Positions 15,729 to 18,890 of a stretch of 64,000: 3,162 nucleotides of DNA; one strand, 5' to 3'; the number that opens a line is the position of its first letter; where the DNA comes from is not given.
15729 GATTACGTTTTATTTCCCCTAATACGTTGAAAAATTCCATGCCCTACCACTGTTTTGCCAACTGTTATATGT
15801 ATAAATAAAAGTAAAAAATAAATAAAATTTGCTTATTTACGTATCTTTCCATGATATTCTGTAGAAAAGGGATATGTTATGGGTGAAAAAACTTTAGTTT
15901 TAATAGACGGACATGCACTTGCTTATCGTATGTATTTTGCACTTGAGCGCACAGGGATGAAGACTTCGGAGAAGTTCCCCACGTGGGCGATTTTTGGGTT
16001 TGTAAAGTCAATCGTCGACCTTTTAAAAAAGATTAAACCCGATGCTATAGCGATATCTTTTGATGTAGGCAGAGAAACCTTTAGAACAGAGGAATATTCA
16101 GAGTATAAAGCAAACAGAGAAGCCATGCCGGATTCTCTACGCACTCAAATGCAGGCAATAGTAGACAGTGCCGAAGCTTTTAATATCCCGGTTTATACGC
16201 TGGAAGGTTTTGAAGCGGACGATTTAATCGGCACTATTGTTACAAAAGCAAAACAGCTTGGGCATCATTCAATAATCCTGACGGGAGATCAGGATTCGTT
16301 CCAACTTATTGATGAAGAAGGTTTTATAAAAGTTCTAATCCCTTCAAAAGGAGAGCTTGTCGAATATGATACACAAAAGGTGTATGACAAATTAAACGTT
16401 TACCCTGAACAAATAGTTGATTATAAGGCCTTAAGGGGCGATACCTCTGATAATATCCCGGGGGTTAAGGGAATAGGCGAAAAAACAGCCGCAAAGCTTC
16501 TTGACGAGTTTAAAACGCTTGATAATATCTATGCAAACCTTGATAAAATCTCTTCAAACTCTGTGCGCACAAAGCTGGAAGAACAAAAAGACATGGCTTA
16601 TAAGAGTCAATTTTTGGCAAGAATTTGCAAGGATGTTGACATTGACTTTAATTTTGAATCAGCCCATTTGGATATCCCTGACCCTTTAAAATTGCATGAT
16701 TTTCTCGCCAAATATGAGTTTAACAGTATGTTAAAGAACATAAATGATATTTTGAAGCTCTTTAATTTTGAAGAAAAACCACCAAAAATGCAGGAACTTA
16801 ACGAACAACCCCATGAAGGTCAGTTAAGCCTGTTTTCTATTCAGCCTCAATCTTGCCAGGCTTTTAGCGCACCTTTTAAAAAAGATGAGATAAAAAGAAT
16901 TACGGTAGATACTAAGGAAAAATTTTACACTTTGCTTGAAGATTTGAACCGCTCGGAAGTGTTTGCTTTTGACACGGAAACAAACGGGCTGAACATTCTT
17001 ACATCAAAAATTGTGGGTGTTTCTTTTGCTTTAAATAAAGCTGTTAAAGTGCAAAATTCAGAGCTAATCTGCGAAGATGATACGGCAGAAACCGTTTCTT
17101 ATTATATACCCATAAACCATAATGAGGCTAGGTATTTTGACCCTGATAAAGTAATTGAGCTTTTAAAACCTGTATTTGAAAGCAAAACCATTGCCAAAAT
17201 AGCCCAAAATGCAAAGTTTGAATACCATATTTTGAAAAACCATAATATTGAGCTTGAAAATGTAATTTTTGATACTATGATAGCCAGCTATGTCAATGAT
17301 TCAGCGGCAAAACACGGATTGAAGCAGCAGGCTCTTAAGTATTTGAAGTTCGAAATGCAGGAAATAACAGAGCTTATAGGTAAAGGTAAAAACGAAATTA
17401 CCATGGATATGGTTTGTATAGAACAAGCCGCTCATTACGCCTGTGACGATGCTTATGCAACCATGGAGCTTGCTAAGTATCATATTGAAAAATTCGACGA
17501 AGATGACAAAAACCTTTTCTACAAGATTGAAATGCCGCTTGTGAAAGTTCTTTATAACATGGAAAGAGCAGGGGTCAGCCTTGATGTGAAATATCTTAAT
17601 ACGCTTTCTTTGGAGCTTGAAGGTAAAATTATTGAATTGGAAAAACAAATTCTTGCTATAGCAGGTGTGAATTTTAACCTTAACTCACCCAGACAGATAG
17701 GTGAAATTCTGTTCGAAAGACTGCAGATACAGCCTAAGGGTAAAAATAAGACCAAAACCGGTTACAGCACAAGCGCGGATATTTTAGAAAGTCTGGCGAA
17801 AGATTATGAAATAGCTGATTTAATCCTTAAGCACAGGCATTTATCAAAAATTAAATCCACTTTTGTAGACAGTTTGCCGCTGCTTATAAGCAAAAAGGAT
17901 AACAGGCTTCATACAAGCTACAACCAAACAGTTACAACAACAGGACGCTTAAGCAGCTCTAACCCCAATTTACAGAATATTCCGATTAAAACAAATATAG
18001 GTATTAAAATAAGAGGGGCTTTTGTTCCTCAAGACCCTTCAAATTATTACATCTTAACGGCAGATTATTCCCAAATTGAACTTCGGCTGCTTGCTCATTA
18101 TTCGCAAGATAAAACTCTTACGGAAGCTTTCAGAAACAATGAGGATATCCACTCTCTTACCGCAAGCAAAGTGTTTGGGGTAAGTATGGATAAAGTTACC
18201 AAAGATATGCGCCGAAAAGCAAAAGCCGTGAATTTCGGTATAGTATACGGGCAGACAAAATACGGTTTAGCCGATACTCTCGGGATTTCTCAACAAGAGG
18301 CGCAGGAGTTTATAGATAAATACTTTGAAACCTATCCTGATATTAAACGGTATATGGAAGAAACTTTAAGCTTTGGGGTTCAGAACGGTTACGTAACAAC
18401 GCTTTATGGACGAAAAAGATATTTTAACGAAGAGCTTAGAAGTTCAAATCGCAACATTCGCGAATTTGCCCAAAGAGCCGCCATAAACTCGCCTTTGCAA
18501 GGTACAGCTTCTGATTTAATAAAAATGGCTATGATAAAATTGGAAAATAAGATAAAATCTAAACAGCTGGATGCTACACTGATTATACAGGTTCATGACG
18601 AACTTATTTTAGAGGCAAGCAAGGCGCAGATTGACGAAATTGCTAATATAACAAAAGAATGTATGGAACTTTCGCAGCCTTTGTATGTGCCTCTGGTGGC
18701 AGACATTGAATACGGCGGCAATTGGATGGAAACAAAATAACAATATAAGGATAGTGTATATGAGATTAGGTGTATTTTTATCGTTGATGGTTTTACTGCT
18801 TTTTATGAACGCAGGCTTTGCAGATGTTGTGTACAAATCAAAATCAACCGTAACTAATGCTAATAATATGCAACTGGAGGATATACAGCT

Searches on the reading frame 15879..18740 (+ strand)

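Call 7: search_protein_families(library=pfam, proteins=[window:15879-18740:+])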
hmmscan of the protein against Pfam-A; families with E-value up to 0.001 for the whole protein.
window:15879-18740:+ (953 aa): 5 families
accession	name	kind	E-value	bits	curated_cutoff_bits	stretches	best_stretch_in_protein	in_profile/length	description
PF00476.26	DNA_pol_A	-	4.5e-155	516.7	34.3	1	571-951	2-381/381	DNA polymerase family A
PF02739.22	5_3_exonuc_N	-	1.8e-50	171.3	34.3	1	5-172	1-163/164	5'-3' exonuclease, N-terminal resolvase-like domain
PF01367.25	5_3_exonuc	-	6e-35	120.1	40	1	174-267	1-94/97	5'-3' exonuclease, C-terminal SAM fold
PF01612.26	DNA_pol_A_exo1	-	8.8e-26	91.2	23.6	1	342-533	3-166/173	3'-5' exonuclease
PF22619.2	DNA_polI_exo1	-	2e-08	34.6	27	1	427-505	38-117/140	DNA polymerase I, ribonuclease H-like domain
